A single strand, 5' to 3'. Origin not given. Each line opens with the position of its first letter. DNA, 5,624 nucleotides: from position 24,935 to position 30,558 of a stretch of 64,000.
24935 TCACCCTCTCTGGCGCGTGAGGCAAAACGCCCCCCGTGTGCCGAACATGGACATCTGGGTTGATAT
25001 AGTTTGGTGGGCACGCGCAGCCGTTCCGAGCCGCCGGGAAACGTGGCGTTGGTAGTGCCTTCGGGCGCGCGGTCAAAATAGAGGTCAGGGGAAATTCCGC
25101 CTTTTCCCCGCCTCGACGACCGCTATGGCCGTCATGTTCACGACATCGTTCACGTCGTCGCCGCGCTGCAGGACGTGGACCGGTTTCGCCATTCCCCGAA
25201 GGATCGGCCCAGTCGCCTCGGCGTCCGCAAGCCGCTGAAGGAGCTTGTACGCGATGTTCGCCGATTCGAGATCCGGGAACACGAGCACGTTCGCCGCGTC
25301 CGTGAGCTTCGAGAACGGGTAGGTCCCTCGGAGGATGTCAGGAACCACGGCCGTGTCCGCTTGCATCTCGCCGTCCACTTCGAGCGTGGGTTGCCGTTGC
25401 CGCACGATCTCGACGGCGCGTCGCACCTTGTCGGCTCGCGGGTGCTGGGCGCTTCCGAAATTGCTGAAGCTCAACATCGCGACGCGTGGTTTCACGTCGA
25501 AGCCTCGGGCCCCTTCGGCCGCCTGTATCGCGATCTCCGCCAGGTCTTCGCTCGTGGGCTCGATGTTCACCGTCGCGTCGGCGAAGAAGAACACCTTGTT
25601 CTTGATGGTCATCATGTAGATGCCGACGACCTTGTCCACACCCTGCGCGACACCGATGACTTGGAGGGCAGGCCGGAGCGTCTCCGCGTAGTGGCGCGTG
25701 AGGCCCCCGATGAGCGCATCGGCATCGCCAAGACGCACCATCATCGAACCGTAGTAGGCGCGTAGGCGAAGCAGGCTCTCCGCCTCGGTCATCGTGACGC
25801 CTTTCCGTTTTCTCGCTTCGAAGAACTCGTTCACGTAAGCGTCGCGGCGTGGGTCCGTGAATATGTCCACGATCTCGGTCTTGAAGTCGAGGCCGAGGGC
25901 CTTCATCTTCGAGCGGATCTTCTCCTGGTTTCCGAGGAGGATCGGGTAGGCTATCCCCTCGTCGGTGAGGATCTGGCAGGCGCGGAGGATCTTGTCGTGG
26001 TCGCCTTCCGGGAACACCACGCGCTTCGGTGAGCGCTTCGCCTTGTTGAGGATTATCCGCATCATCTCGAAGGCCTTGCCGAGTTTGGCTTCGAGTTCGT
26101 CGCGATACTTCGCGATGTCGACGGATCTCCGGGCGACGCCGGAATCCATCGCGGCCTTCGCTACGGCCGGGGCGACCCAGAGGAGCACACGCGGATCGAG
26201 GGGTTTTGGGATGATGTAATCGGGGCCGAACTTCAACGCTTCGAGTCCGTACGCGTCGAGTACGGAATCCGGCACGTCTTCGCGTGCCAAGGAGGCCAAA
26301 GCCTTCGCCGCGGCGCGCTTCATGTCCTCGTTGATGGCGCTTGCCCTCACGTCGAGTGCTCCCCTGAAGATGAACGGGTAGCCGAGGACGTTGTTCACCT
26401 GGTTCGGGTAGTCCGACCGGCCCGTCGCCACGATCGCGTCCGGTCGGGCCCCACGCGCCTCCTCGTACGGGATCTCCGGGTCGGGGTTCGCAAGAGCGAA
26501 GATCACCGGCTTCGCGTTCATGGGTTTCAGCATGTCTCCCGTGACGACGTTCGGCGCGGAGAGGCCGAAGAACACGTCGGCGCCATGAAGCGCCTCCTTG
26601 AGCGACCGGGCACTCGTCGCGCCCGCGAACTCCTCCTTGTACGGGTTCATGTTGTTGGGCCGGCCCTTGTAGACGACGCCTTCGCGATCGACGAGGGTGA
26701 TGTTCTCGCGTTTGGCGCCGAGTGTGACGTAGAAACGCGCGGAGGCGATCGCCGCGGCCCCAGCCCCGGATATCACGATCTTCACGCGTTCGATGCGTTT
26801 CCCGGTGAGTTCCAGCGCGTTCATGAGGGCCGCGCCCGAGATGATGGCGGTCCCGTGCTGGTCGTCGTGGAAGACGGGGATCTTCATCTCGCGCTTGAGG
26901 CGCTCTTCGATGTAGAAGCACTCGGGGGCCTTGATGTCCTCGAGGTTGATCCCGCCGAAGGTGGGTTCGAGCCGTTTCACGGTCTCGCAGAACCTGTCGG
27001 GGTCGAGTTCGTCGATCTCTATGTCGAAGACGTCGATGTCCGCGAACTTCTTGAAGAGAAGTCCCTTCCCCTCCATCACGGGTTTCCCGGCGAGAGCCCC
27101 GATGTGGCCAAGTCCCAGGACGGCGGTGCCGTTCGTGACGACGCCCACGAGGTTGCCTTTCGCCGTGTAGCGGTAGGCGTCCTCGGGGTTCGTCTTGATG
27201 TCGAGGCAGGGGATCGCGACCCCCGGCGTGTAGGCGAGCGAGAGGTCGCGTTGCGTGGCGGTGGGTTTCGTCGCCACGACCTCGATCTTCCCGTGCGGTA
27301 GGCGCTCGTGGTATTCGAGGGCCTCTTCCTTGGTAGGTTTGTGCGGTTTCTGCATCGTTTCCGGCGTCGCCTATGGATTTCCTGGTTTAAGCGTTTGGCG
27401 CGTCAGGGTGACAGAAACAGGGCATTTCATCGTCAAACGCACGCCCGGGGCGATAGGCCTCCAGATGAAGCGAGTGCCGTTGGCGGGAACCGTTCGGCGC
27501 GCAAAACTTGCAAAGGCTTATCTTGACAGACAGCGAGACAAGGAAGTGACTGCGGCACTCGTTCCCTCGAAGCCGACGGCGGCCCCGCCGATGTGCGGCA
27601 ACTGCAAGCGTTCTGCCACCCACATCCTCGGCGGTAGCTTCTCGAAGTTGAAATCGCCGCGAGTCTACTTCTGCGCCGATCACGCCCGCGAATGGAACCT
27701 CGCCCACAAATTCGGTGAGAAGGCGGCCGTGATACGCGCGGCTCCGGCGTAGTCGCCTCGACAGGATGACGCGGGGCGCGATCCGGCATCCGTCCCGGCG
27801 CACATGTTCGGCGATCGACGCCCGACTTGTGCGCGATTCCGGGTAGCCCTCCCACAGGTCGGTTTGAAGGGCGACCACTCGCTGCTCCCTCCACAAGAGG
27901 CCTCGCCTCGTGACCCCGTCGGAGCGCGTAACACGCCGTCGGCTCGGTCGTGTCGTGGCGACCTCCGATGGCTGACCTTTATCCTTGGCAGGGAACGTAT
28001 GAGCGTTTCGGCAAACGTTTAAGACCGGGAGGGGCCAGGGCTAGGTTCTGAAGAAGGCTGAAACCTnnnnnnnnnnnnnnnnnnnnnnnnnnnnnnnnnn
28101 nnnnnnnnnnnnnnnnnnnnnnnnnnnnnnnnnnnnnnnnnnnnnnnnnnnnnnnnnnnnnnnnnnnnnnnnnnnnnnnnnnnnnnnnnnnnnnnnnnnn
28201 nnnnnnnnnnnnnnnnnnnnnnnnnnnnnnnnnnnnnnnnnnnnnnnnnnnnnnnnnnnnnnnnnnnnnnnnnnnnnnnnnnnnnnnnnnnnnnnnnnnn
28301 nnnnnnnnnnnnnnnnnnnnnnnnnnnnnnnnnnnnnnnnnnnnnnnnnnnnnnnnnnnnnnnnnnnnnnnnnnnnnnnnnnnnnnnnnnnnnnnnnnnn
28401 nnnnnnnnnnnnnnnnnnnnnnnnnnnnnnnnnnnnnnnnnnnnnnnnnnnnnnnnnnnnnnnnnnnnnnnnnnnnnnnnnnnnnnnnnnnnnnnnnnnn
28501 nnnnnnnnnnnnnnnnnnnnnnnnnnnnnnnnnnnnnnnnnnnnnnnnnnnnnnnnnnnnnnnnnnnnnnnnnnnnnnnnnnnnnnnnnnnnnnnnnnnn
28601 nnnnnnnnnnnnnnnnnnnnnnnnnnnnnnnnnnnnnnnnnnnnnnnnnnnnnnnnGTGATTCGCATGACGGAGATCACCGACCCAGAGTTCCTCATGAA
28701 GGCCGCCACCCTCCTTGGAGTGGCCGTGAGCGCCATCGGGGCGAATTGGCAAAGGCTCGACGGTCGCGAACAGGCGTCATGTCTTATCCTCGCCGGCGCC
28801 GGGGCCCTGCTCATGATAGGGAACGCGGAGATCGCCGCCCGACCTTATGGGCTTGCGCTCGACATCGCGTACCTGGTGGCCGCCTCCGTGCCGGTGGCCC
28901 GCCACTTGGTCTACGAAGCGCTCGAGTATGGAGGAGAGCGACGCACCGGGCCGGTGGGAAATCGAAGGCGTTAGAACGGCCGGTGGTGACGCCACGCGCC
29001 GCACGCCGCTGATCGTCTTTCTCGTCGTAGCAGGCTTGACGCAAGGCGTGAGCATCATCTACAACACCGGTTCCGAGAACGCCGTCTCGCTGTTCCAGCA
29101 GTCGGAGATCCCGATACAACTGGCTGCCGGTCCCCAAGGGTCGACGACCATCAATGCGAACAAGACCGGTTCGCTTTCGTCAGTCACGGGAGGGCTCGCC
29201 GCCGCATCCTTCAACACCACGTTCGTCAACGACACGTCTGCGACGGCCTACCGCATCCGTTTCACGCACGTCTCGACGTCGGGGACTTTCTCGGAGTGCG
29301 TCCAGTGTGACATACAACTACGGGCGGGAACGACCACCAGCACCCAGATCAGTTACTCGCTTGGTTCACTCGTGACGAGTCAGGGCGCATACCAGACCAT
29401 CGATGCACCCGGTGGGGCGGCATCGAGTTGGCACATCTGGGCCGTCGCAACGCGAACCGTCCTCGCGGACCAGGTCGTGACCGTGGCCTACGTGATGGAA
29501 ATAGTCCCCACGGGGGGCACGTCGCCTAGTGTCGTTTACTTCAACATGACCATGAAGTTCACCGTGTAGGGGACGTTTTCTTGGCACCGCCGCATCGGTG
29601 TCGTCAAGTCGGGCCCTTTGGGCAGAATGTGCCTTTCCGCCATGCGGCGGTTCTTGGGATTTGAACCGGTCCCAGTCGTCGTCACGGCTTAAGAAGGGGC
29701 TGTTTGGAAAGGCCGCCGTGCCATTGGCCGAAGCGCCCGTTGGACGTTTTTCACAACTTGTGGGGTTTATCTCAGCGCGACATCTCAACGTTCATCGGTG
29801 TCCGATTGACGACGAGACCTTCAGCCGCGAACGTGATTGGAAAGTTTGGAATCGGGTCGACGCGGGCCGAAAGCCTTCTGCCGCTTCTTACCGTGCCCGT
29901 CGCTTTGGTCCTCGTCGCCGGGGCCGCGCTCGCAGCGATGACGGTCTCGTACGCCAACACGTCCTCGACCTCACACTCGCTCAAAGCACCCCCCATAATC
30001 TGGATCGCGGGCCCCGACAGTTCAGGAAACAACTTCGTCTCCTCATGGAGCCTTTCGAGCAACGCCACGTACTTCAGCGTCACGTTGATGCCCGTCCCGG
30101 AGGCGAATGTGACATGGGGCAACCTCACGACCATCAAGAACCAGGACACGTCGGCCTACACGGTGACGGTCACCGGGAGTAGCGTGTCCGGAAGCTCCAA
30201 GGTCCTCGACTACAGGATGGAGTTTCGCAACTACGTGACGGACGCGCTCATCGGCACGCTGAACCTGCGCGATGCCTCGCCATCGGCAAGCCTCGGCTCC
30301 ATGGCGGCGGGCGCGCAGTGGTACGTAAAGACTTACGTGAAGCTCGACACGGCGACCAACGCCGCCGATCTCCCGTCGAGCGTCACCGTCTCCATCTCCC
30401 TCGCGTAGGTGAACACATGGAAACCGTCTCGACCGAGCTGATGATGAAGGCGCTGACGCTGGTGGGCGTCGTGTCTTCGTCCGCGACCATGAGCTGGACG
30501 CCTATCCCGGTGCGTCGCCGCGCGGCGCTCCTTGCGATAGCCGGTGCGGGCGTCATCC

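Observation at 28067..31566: Tandemly duplicated three-gene cassette (A-B-C x2) of sequon-rich secreted proteins plus a small membrane protein: candidate undescribed surface-structure module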

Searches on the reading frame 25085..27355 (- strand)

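Call 12: search_protein_families(library=pfam, proteins=[window:25085-27355:-], max_evalue=0.01)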
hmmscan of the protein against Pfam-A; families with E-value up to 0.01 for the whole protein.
window:25085-27355:- (756 aa): 5 families
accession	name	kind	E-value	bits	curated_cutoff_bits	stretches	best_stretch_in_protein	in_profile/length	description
PF01515.24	PTA_PTB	-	2.8e-111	372.4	24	1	431-746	2-319/319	Phosphate acetyl/butaryl transferase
PF00390.24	malic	-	2.1e-30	106.4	23.1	1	22-154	2-182/182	Malic enzyme, N-terminal domain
PF03949.21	Malic_M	-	3.5e-18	66.3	23.5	1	168-362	3-230/258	Malic enzyme, NAD binding domain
PF01262.27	AlaDh_PNT_C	-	0.0058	16.5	23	1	181-289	18-129/214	Alanine dehydrogenase/PNT, C-terminal domain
PF00208.27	ELFV_dehydrog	-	0.0071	16.5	23.4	0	181-230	22-70/241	Glutamate/Leucine/Phenylalanine/Valine dehydrogenase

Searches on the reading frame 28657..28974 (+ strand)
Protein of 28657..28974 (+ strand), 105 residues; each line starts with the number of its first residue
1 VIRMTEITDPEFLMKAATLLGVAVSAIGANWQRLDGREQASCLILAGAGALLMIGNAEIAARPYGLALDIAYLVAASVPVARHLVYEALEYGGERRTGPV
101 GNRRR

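Call 3: search_protein_families(library=pfam, proteins=[window:28657-28974:+], max_evalue=1)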
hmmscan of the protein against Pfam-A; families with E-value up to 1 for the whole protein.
window:28657-28974:+ (105 aa): 0 families

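Call 4: search_protein_families(library=ncbifam, proteins=[window:28657-28974:+], max_evalue=1)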
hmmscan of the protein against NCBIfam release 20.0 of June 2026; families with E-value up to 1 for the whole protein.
window:28657-28974:+ (105 aa): 0 families

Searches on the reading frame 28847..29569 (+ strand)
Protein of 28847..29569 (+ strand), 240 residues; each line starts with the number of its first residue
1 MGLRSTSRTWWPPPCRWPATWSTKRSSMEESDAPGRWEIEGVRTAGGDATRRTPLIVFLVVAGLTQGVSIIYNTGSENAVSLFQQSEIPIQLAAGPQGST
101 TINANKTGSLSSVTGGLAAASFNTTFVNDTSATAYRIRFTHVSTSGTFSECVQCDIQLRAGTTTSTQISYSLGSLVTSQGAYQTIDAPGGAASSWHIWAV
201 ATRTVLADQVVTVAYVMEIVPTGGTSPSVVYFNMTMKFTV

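Call 3: search_protein_families(library=pfam, proteins=[window:28847-29569:+], max_evalue=1)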
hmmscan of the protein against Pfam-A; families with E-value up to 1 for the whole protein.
window:28847-29569:+ (240 aa): 0 families

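Call 4: search_protein_families(library=ncbifam, proteins=[window:28847-29569:+], max_evalue=1)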
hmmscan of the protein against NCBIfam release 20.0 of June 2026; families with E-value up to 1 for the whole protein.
window:28847-29569:+ (240 aa): 0 families

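Call 15: search_solved_structures(query=window:28967-29569:+, max_evalue=10)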
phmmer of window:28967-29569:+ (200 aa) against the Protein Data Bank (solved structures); distinct sequences matched with E-value up to 10: 0.

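Call 17: find_homologous_proteins(query=window:28967-29569:+, max_evalue=0.01)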
Query window:28967-29569:+ (200 aa): 4 proteins with E <= 0.01 among 828 candidates.
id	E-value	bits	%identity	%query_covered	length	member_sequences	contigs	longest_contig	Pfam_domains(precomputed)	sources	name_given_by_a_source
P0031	4.9e-120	416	100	100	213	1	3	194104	-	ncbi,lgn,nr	ncbi:MAG: hypothetical protein HY556_10135 [Euryarchaeota archaeon]|nr:hypothetical protein [Euryarc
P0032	3.4e-96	338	84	95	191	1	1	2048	-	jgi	jgi:hypothetical protein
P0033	1.3e-88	313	80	93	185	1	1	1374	-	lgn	-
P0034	8.0e-34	135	46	87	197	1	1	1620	-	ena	-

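Call 21: find_homologous_proteins(query=A2, max_evalue=0.01)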
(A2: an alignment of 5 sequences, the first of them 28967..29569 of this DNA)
Query A2 (5 sequences) (200 aa, profile of the alignment): 5 proteins with E <= 0.01 among 8000 candidates.
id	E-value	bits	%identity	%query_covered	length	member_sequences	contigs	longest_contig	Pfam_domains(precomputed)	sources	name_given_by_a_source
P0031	2.5e-99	348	100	100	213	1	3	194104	-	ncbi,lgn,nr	ncbi:MAG: hypothetical protein HY556_10135 [Euryarchaeota archaeon]|nr:hypothetical protein [Euryarc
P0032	1.2e-98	346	84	95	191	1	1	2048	-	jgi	jgi:hypothetical protein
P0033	6.5e-98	344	80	93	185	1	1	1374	-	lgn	-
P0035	1.1e-85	304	45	91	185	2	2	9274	-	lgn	-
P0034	2.3e-83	296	46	87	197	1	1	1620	-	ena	-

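Call 46: predict_structure(alignment_id=A4)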
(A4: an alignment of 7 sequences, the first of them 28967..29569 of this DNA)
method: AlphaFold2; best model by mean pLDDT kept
length: 200 residues; sequences in the alignment: 7
mean_pLDDT: 47.1   pTM: 0.46
mean pLDDT of the five models: 47.1, 45.7, 45.6, 45.5, 45.4
residues with pLDDT >= 90: 0; 70-90: 1; 50-70: 86; < 50: 113
segments of 3 or more residues with pLDDT < 50: 1-49, 52-89, 109-111, 133-139, 149-152, 163-166, 185-188, 198-200
pLDDT, mean of each block of 10 residues (from residue 1): 38 39 33 35 38 38 33 35 43 64 60 57 55 45 58 52 51 65 52 52
secondary structure, 60 per line:
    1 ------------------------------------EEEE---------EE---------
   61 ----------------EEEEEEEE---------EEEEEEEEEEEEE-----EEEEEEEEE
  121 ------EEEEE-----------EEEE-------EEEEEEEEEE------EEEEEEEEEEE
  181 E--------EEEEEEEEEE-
elements in order: E37-40 E77-84 E94-106 E112-120 E127-131 E143-146 E154-163 E170-181 E190-199

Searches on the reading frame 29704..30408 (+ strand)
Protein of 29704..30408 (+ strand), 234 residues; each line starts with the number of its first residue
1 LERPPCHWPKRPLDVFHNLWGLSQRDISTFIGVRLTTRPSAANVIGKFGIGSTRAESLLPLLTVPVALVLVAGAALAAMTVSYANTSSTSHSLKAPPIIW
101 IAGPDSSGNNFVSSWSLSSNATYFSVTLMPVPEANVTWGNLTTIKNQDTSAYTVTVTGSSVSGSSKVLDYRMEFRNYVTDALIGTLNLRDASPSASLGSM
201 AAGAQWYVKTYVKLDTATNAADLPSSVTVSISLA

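Call 3: search_protein_families(library=pfam, proteins=[window:29704-30408:+], max_evalue=1)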
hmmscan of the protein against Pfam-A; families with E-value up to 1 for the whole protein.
window:29704-30408:+ (234 aa): 1 family
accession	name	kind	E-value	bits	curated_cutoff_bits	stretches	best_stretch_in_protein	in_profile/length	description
PF12971.12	NAGLU_N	-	0.2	11.9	28.3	0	196-220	47-71/82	Alpha-N-acetylglucosaminidase (NAGLU) N-terminal domain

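Call 4: search_protein_families(library=ncbifam, proteins=[window:29704-30408:+], max_evalue=1)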
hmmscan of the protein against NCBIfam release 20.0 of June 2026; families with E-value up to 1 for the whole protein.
window:29704-30408:+ (234 aa): 2 families
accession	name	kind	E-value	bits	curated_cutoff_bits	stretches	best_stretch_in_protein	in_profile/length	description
NF050118.1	aa3_CtaJ_Mycob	equivalog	0.045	14.1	43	1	56-108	4-56/80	aa3-type cytochrome oxidase subunit CtaJ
NF047352.1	P_loop_sacsin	domain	0.052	14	50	1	13-51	28-66/80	sacsin N-terminal ATP-binding-like domain-containing protein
